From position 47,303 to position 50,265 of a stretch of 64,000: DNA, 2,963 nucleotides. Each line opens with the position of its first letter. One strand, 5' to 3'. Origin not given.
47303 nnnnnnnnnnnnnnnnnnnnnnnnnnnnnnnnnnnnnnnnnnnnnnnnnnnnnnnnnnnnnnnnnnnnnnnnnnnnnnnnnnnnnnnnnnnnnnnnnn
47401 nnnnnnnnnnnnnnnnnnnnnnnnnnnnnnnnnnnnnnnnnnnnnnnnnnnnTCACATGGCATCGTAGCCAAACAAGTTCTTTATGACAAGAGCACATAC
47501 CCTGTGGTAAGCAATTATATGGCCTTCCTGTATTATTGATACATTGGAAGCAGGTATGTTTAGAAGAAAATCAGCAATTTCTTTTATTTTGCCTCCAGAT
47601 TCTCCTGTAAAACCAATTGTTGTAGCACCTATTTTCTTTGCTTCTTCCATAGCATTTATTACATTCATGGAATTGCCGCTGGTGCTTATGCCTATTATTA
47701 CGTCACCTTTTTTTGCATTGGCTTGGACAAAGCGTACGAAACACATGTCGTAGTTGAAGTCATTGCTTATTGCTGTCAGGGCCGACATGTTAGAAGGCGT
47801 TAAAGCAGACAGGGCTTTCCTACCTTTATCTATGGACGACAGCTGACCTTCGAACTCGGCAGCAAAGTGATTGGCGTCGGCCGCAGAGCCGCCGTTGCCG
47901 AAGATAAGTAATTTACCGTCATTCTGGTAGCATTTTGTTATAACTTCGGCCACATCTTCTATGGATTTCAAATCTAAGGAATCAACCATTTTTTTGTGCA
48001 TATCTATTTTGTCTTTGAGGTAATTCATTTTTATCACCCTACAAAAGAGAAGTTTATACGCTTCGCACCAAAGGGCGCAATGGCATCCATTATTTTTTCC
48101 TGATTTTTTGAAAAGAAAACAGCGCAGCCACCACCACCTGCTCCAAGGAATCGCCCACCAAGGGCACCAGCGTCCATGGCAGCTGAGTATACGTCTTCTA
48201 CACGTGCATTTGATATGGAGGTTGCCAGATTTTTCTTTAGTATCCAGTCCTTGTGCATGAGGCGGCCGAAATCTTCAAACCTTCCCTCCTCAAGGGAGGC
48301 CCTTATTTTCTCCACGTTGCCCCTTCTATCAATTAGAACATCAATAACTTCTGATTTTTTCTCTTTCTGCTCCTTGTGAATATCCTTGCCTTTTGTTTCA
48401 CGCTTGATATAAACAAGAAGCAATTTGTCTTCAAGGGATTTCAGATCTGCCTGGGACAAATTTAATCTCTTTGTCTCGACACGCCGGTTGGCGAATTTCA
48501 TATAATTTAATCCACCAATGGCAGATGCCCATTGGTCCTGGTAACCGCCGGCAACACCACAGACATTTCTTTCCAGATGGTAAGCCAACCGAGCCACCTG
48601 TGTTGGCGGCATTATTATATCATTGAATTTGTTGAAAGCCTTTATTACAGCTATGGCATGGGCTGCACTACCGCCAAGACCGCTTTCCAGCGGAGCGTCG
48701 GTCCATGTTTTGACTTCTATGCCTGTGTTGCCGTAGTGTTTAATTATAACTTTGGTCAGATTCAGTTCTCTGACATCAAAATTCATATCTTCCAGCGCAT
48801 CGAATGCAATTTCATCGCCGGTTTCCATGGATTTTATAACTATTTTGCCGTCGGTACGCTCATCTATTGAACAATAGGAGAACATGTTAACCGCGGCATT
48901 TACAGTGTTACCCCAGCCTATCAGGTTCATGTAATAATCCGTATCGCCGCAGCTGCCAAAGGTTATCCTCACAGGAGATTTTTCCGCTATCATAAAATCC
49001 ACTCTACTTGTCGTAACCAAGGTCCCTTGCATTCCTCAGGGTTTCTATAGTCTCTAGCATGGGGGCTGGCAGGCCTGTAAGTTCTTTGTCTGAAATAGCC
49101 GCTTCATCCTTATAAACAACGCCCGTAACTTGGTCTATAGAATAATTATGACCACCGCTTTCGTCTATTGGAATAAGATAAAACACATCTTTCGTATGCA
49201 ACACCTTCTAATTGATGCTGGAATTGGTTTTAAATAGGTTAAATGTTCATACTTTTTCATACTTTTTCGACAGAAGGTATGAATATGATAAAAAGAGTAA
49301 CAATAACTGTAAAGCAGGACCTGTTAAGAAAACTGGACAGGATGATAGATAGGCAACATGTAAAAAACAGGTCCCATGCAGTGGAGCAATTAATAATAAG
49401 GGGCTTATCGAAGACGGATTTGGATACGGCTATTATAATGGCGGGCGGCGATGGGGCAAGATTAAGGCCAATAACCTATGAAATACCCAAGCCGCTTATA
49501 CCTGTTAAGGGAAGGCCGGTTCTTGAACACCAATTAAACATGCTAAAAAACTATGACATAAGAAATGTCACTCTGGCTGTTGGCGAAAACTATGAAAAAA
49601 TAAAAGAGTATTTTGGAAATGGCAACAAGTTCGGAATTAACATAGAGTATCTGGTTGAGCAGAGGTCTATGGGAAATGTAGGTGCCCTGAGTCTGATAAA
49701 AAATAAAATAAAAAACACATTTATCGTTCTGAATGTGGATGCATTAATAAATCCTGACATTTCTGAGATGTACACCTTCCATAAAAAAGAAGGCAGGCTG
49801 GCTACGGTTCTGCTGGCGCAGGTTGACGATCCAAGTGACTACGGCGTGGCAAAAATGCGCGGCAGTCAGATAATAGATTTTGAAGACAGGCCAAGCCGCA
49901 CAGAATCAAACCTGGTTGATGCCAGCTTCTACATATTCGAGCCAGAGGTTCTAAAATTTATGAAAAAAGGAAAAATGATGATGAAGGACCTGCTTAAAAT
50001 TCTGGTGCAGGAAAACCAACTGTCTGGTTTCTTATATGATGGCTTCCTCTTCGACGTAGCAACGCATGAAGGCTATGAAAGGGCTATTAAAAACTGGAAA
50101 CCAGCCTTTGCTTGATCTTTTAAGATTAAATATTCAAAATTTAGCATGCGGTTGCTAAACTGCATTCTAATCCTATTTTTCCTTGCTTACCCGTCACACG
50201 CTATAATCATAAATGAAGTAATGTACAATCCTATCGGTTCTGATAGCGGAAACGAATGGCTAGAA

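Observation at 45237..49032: Complete GDP-D-glycero-D-manno-heptose pathway with a GmhB::nucleotidyltransferase fusion and an HldD-like epimerase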

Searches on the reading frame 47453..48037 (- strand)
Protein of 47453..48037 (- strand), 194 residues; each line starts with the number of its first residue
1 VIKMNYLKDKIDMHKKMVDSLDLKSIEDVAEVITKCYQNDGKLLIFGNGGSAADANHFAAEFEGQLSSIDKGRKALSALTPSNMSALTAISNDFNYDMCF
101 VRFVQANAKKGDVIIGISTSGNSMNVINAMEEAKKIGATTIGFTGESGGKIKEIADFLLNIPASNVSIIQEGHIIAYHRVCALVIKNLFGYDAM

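Call 3: search_protein_families(library=pfam, proteins=[window:47453-48037:-], max_evalue=0.001)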
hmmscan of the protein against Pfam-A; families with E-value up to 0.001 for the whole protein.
window:47453-48037:- (194 aa): 2 families
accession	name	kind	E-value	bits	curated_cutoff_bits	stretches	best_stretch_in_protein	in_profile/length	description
PF13580.11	SIS_2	-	5.5e-25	88.4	27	1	8-145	4-138/138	SIS domain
PF01380.27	SIS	-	3.6e-09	36.9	25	1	105-167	48-110/131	SIS domain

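Call 4: search_protein_families(library=ncbifam, proteins=[window:47453-48037:-], max_evalue=0.001)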
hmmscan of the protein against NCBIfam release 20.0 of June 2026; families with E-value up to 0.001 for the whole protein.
window:47453-48037:- (194 aa): 23 families
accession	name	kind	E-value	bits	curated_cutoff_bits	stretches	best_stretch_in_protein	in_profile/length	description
TIGR00441.1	gmhA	equivalog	9.5e-49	165.4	209.45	1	31-184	2-153/154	D-sedoheptulose 7-phosphate isomerase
NF010546.0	PRK13936.1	equivalog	2e-44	151.7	276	1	7-190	11-194/197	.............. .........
NF010547.0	PRK13938.1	equivalog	2.1e-41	141.7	320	1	19-189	24-192/196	D-sedoheptulose 7-phosphate isomerase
NF001628.0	PRK00414.1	equivalog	7.8e-40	136.6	265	1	7-187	10-189/192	D-sedoheptulose 7-phosphate isomerase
NF008138.0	PRK10886.1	equivalog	1.7e-23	83.3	352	1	25-191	26-193/196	DnaA initiator-associating protein DiaA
NF003915.0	PRK05441.1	subfamily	3.2e-11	42.8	168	1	22-160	44-181/300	N-acetylmuramic acid 6-phosphate etherase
NF009222.0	PRK12570.1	subfamily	9.8e-11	41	255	1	23-157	52-185/307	N-acetylmuramic acid 6-phosphate etherase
NF008458.0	PRK11337.1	equivalog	2.4e-10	39.9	378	1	107-170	185-248/293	MurR/RpiR family transcriptional regulator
NF040776.2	AlsR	equivalog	5.8e-10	38.6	400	1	97-169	163-235/279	transcriptional repressor AlsR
TIGR03127.2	RuMP_HxlB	equivalog_domain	1.5e-09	38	160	1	106-166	68-128/178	6-phospho-3-hexuloisomerase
NF002805.0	PRK02947.1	subfamily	2.3e-08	33.5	135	1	10-145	10-142/247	sugar isomerase domain-containing protein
TIGR00274.1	TIGR00274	equivalog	6.2e-08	32.1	302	1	26-159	43-175/291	N-acetylmuramic acid 6-phosphate etherase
NF041755.1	RuMP_HxlAB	equivalog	1.1e-07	31.2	500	1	103-165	281-343/391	bifunctional 3-hexulose-6-phosphate synthase/6-phospho-3-hexuloisomerase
NF012026.0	PRK15482.1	equivalog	1.4e-06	28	408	1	104-161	176-233/285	HTH-type transcriptional regulator MurR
NF046059.1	NagB_SO3506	equivalog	1.4e-05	24.6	430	1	110-165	86-141/330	glucosamine-6-phosphate deaminase NagB-II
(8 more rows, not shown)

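Call 12: search_solved_structures(query=window:47453-48037:-, max_evalue=0.00001)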
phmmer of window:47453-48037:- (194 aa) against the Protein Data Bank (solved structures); distinct sequences matched with E-value up to 0.00001: 15.
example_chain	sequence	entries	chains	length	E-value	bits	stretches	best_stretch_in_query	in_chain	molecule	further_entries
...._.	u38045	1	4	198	1.7e-41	145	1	16-190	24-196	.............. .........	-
2x3y_A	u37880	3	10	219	2.4e-41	144.5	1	16-190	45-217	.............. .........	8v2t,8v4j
5lu5_A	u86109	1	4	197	4.5e-41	143.6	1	16-190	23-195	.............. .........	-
5ltz_A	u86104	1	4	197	4.6e-41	143.6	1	16-190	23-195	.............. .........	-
5lu7_A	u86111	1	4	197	2.3e-40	141.3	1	16-190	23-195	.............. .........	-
5lu6_A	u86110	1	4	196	3e-40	141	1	16-190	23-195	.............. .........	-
1tk9_A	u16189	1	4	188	1e-38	136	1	5-185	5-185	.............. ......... 1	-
5i01_A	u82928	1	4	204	6.1e-38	133.4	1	24-184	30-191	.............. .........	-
1x94_A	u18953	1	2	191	2.8e-34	121.5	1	13-187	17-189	putative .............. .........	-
2i22_A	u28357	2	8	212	2.6e-29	105.4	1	17-187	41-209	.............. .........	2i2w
1x92_A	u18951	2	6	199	2.6e-29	105.3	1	25-191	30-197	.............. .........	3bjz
5by2_A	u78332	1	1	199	8.6e-28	100.4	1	24-189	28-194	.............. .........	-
3trj_A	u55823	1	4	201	8.3e-26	93.9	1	24-190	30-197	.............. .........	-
2yva_A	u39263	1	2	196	1.3e-21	80.3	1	27-191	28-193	DnaA initiator-associating protein diaA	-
4u6n_A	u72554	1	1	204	1.5e-21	80.1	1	27-191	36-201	DnaA initiator-associating protein DiaA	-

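Call 86: search_solved_structures(query=window:47453-48037:-, max_evalue=1e-38, show_alignments=1)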
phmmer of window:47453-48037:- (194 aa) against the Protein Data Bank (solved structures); distinct sequences matched with E-value up to 1e-38: 6.
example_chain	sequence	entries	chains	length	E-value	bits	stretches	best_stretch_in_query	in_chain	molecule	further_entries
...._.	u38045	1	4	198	1.7e-41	145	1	16-190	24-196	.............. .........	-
2x3y_A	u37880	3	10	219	2.4e-41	144.5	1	16-190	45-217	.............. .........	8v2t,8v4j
5lu5_A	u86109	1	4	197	4.5e-41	143.6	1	16-190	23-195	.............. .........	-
5ltz_A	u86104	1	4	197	4.6e-41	143.6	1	16-190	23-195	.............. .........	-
5lu7_A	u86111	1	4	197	2.3e-40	141.3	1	16-190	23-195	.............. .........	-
5lu6_A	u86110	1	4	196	3e-40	141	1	16-190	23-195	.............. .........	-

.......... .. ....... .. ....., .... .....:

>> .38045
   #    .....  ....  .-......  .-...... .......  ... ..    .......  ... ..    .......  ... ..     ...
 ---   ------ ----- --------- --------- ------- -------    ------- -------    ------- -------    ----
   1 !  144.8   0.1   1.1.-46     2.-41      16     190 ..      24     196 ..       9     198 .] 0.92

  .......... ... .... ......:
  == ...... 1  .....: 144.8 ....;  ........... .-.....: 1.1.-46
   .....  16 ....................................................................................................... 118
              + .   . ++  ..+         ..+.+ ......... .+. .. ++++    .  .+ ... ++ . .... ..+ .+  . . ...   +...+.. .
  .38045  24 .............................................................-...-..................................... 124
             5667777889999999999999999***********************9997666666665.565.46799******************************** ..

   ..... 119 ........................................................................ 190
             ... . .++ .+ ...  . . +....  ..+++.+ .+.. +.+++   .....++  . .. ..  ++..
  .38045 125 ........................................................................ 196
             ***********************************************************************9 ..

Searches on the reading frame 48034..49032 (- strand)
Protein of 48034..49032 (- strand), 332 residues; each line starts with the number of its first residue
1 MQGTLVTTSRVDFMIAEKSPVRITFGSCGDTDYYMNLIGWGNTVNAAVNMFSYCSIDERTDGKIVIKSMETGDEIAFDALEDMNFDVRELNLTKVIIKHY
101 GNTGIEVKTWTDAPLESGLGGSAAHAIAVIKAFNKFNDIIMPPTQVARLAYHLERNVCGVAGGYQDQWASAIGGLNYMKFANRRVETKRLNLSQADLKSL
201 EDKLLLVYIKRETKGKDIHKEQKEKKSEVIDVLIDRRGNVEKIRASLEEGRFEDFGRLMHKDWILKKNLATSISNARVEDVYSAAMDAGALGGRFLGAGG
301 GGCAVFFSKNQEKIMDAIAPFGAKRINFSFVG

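Call 3: search_protein_families(library=pfam, proteins=[window:48034-49032:-], max_evalue=0.001)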
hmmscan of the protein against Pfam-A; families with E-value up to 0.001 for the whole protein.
window:48034-49032:- (332 aa): 2 families
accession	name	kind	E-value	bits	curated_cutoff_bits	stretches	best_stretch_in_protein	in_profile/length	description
PF00288.32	GHMP_kinases_N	-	1.6e-17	63.9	22.3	1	94-174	8-87/87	GHMP kinases N terminal domain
PF08544.19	GHMP_kinases_C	-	1e-10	42.3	21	1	244-313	2-71/85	GHMP kinases C terminal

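Call 4: search_protein_families(library=ncbifam, proteins=[window:48034-49032:-], max_evalue=0.001)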
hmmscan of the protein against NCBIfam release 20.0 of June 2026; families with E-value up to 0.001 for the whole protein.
window:48034-49032:- (332 aa): 14 families
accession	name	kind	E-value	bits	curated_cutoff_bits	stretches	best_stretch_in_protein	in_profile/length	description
NF049969.1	GlMnHpPKinHddA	equivalog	7.5e-50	170.3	600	1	15-318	3-316/338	D-glycero-D-manno-heptose 7-phosphate kinase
NF003036.0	PRK03926.1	equivalog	2.8e-27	95.6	403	1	54-322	27-283/302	mevalonate kinase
NF003006.0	PRK03817.1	equivalog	1.5e-21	76.8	443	2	18-180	5-163/352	galactokinase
NF009948.0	PRK13412.1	equivalog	2.7e-20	71.7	721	1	96-310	719-937/974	bifunctional fucokinase/fucose-1-phosphate guanylyltransferase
TIGR00549.1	mevalon_kin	equivalog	1.3e-19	70.8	163.05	1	101-306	78-275/276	mevalonate kinase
TIGR00131.1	gal_kin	equivalog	2.4e-14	53.1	226.65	2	190-311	234-353/388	galactokinase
NF003705.0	PRK05322.1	equivalog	5.9e-14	51.6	385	2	41-176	40-184/388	galactokinase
TIGR01920.1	Shik_kin_archae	equivalog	4e-11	42.8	126.85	1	55-187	20-151/266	shikimate kinase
NF002288.1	PRK01212.1-4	equivalog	4.6e-11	42.3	194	1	91-317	63-277/303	homoserine kinase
NF001816.0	PRK00555.1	equivalog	2.5e-10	39.9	509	1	238-311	255-327/363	galactokinase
NF003472.0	PRK05101.1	equivalog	1.8e-09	37.1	499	1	43-187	43-196/382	galactokinase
TIGR00191.1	thrB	equivalog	2.9e-06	26.4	168.25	1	94-300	68-259/304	homoserine kinase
NF040725.1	panto_kin_Meth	equivalog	1e-05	24.6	380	1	105-174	86-152/286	pantoate kinase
NF002870.0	PRK03188.1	equivalog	0.00059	18.6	286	0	43-157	38-146/310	4-(cytidine 5'-diphospho)-2-C-methyl-D-erythritol kinase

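Call 11: search_solved_structures(query=window:48034-49032:-, max_evalue=0.00001)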
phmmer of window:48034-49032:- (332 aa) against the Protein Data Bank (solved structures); distinct sequences matched with E-value up to 0.00001: 15.
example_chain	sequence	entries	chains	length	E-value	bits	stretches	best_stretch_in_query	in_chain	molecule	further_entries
3k85_A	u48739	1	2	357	8e-41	143.5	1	15-318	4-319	D-glycero-D-manno-heptose 1-phosphate kinase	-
4n3o_A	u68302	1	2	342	2.2e-40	142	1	17-311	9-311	Putative D-glycero-D-manno-heptose 7-phosphate kinase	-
4usm_A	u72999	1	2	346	1.7e-37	132.6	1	15-322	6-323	PUTATIVE SUGAR KINASE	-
4usk_A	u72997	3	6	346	1.8e-37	132.5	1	15-322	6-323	PUTATIVE SUGAR KINASE | SUGAR KINASE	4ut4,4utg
8teb_A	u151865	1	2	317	4.6e-15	58.9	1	103-325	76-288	Mevalonate kinase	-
6mde_A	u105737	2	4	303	1.7e-13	53.7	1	103-324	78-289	Mevalonate kinase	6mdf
4hac_A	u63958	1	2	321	2.1e-13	53.4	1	104-324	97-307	Mevalonate kinase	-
9iip_A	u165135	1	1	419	2.9e-13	53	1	98-312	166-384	L-fucokinase/L-fucose-1-P guanylyltransferase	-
1kkh_A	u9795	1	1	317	4.3e-13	52.4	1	101-317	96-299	Mevalonate Kinase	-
1vis_A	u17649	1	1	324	4.7e-13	52.3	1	101-317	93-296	Mevalonate kinase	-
1s4e_A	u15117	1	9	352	1.1e-12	51.1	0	211-318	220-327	Galactokinase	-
5yys_A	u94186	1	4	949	4.7e-12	49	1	97-312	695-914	L-fucokinase, L-fucose-1-P guanylyltransferase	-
9iit_A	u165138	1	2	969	4.9e-12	48.9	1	97-312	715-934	L-fucokinase/L-fucose-1-P guanylyltransferase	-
2cz9_A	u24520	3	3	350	9.3e-12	48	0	232-308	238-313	Probable galactokinase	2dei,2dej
2hfs_A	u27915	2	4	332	3.6e-07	32.9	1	105-318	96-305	Mevalonate kinase, putative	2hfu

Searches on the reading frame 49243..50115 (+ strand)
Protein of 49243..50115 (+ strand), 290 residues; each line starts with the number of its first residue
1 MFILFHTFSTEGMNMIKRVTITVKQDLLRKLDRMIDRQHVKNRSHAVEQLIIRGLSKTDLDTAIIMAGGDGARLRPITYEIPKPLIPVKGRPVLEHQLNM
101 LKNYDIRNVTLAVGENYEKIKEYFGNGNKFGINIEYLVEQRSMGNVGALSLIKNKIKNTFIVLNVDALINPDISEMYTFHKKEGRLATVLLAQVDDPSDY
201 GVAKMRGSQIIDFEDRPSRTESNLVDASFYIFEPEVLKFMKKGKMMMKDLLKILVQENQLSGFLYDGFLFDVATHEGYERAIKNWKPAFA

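Call 3: search_protein_families(library=pfam, proteins=[window:49243-50115:+], max_evalue=0.001)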
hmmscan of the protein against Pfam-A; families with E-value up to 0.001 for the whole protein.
window:49243-50115:+ (290 aa): 3 families
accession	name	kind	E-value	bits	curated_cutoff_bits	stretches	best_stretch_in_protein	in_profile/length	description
PF00483.29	NTP_transferase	-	1.1e-41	143.5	21.2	1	63-283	2-240/245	Nucleotidyl transferase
PF12804.13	NTP_transf_3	-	1.9e-07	31.8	27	1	63-124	1-55/160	MobA-like NTP transferase domain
PF01402.27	RHH_1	-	1.4e-05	25.3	20.5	1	18-53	1-35/39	Ribbon-helix-helix protein, copG family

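Call 4: search_protein_families(library=ncbifam, proteins=[window:49243-50115:+], max_evalue=0.001)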
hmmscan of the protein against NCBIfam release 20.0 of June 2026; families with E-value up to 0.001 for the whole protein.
window:49243-50115:+ (290 aa): 40 families (the best 25 are shown)
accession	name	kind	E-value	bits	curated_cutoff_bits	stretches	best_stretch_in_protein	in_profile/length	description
TIGR03992.1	Arch_glmU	subfamily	4e-41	141.2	292.1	1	62-273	2-215/393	bifunctional sugar-1-phosphate nucleotidylyltransferase/acetyltransferase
NF052502.1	man1P_GTase_Rv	exception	9.3e-39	133.3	440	1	63-280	3-225/352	mannose-1-phosphate guanylyltransferase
TIGR01208.1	rmlA_long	equivalog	4e-38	131.2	320.25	1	63-277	2-226/353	glucose-1-phosphate thymidylyltransferase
NF041313.1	UDPGP_AglF_Halo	equivalog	1e-31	110.2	400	1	63-281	3-230/234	UTP--glucose-1-phosphate uridylyltransferase AglF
NF049965.1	GlMnHpPGnyltfHddC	equivalog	2.4e-29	102.5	300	1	62-282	2-218/221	D-glycero-D-manno-heptose 1-phosphate guanosyltransferase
NF045761.1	NAMPUrTaseMurU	equivalog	4.8e-28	98.5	250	1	63-278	3-220/226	N-acetylmuramate alpha-1-phosphate uridylyltransferase MurU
TIGR02623.1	G1P_cyt_trans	equivalog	6.8e-27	94.5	300.25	2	146-276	107-236/255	glucose-1-phosphate cytidylyltransferase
NF041173.1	Sug_nt_acttase_Thmprot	equivalog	1.9e-24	86.4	600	1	63-273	3-215/405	bifunctional sugar-1-phosphate nucleotidylyltransferase/acetyltransferase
TIGR01207.1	rmlA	equivalog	8.9e-24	84.1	360.65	1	63-248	2-191/286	glucose-1-phosphate thymidylyltransferase RfbA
NF012024.0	PRK15480.1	equivalog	7.8e-18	64.6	588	1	63-259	6-212/292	glucose-1-phosphate thymidylyltransferase RfbA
NF003670.0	PRK05293.1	equivalog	5.7e-16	58.4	470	2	153-278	114-251/382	glucose-1-phosphate adenylyltransferase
NF010934.1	PRK14354.1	equivalog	1.1e-14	53.8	450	1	63-237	2-177/447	bifunctional UDP-N-acetylglucosamine diphosphorylase/glucosamine-1-phosphate N-acetyltransferase GlmU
TIGR02091.1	glgC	equivalog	1.4e-13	50.7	424.9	2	149-278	105-252/364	glucose-1-phosphate adenylyltransferase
TIGR01173.1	glmU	equivalog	7.3e-13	48.2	366.85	1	63-238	3-178/452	bifunctional UDP-N-acetylglucosamine diphosphorylase/glucosamine-1-phosphate N-acetyltransferase GlmU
NF010932.0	PRK14352.1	equivalog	1.1e-12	47.4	611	1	61-238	7-189/488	bifunctional UDP-N-acetylglucosamine diphosphorylase/glucosamine-1-phosphate N-acetyltransferase GlmU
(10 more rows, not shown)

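Call 56: find_homologous_proteins(query=window:49285-50115:+, max_evalue=1e-10)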
Query window:49285-50115:+ (276 aa): 761 proteins with E <= 1e-10 among 3006 candidates; the best 120 are listed.
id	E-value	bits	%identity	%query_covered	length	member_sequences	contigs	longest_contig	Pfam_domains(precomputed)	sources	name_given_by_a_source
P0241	3.2e-178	609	100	100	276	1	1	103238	PF00483.30,PF12804.14,PF01402.28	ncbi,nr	ncbi:MAG: sugar phosphate nucleotidyltransferase [Candidatus Aenigmarchaeota archaeon]|nr:sugar phos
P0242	1.4e-143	495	76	100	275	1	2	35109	PF00483.30,PF12804.14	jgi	-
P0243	2.0e-134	465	73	99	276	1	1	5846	PF00483.30,PF12804.14,PF01402.28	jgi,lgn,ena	-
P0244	2.2e-134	465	72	99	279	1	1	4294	PF00483.30,PF12804.14,PF01402.28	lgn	-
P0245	4.2e-129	448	70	99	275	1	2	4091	PF00483.30,PF12804.14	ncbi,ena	-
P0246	3.9e-128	445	69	99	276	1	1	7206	PF00483.30,PF12804.14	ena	-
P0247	6.3e-127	441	69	99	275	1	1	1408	PF00483.30,PF12804.14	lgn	-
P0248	1.4e-126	439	67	99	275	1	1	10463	PF00483.30,PF12804.14,PF01402.28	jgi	jgi:NDP-sugar pyrophosphorylase family protein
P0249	6.3e-126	437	68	99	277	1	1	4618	PF00483.30,PF12804.14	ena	-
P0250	9.0e-126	437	69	98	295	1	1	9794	PF00483.30,PF12804.14,PF01402.28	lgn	-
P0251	1.8e-125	436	66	98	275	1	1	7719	PF00483.30,PF12804.14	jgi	jgi:NDP-sugar pyrophosphorylase family protein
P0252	1.8e-118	413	64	99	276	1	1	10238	PF00483.30,PF12804.14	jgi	jgi:NDP-sugar pyrophosphorylase family protein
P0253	1.0e-117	410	64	98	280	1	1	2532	PF00483.30,PF12804.14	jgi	jgi:mannose-1-phosphate guanylyltransferase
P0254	1.1e-117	410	61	99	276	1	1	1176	PF00483.30,PF12804.14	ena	-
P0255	7.8e-117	408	64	98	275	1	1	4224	PF00483.30,PF23434.2,PF12804.14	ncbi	-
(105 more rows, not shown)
